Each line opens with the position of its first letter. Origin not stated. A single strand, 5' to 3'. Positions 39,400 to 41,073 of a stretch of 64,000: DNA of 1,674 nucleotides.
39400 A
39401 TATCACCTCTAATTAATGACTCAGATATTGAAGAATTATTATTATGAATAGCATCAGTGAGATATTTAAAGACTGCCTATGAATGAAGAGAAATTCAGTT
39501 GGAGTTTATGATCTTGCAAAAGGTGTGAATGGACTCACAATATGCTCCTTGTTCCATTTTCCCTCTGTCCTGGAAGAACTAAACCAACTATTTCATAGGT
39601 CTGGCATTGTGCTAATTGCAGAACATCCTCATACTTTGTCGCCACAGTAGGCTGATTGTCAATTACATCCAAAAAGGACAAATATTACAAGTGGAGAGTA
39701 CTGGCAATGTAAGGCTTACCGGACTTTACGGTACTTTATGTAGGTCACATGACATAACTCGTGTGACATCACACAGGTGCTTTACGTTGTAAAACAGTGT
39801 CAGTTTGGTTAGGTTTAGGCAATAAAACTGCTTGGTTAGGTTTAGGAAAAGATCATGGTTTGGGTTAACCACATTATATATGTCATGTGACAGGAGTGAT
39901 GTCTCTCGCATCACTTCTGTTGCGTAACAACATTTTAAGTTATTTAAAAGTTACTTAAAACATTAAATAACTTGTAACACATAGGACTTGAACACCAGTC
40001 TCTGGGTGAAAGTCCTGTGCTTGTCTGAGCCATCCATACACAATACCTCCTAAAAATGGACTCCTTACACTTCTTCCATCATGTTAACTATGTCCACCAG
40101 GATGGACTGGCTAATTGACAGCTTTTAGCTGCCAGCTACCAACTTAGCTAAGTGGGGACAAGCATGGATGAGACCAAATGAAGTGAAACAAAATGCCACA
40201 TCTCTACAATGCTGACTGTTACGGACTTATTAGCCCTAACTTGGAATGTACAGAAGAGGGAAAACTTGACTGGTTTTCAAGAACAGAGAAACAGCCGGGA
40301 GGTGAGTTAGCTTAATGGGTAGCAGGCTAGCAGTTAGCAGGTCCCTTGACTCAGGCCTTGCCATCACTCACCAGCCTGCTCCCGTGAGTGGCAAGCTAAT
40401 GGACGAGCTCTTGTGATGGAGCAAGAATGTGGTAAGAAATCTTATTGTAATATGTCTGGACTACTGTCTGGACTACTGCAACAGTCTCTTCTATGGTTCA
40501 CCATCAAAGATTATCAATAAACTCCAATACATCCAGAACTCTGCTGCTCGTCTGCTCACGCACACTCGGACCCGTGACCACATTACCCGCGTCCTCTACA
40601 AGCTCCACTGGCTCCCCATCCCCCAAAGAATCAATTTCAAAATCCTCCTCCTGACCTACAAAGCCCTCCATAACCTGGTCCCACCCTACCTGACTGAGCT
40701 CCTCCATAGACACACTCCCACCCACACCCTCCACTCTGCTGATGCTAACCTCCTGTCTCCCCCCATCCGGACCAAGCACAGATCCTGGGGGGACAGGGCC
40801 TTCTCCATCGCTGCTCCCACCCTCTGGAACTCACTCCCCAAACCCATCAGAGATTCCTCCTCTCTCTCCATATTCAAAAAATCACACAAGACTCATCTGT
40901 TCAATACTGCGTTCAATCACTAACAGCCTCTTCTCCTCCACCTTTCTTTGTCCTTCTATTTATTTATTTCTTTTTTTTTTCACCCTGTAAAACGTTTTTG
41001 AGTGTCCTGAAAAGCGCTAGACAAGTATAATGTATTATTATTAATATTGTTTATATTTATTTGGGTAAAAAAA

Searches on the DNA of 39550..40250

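Call 23: search_rna_families(source=window, start=39550, end=40250, threshold=evalue, max_evalue=10, show_alignments=2)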
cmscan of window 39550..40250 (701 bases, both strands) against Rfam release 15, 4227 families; matches with E-value up to 10: 3.
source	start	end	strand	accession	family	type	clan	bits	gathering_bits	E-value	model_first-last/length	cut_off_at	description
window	39873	39939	+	RF03299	mir-1000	Gene; miRNA;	-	21.7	50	0.033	1-72/72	no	mir-1000 microRNA precursor family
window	39883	39927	+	RF04156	MIR2670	Gene; miRNA;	-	16.7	117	0.58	1-200/200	no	MIR2670 microRNA precursor family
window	39823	39842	-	RF01933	bxd_5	Gene; lncRNA;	-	11.3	50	5.8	1-57/57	no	Bithoraxoid conserved region 5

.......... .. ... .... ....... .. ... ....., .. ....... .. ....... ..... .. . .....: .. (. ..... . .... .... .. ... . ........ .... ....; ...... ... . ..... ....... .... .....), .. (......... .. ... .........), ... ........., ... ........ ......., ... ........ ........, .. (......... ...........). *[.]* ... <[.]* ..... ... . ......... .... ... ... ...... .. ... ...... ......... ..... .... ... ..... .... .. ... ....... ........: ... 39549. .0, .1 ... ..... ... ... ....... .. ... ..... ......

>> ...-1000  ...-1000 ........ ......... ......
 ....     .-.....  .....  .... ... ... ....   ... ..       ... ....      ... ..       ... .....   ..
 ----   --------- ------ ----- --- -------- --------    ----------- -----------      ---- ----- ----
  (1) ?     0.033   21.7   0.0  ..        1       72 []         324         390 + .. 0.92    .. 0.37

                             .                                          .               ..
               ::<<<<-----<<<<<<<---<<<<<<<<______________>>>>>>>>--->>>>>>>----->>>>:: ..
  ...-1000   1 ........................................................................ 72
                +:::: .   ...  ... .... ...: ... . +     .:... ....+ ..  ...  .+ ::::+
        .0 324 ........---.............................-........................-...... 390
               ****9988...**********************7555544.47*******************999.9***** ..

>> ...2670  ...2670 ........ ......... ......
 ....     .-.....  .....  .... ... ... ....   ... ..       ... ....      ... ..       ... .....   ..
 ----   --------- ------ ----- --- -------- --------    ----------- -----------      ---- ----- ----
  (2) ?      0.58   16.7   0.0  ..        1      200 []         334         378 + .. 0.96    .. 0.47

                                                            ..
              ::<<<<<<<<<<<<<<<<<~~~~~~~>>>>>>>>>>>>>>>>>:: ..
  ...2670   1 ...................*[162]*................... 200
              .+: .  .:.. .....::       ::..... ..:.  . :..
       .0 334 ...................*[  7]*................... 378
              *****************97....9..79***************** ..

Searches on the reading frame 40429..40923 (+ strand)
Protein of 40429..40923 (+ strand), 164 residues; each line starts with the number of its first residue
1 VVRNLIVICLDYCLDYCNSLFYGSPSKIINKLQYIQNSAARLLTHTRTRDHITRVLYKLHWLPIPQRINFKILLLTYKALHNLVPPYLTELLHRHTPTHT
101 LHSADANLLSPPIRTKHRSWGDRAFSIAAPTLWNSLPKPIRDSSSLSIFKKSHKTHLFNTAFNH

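Call 27: search_protein_families(library=pfam, max_evalue=0.01, proteins=[window:40429-40923:+])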
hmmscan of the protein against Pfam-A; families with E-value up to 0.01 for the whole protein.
window:40429-40923:+ (164 aa): 0 families

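Call 41: find_encoding_contigs(protein=window:40429-40923:+, flank=10000, max_places=10)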
Protein window:40429-40923:+ (164 aa): no gene with exactly this product is on record in the collection.
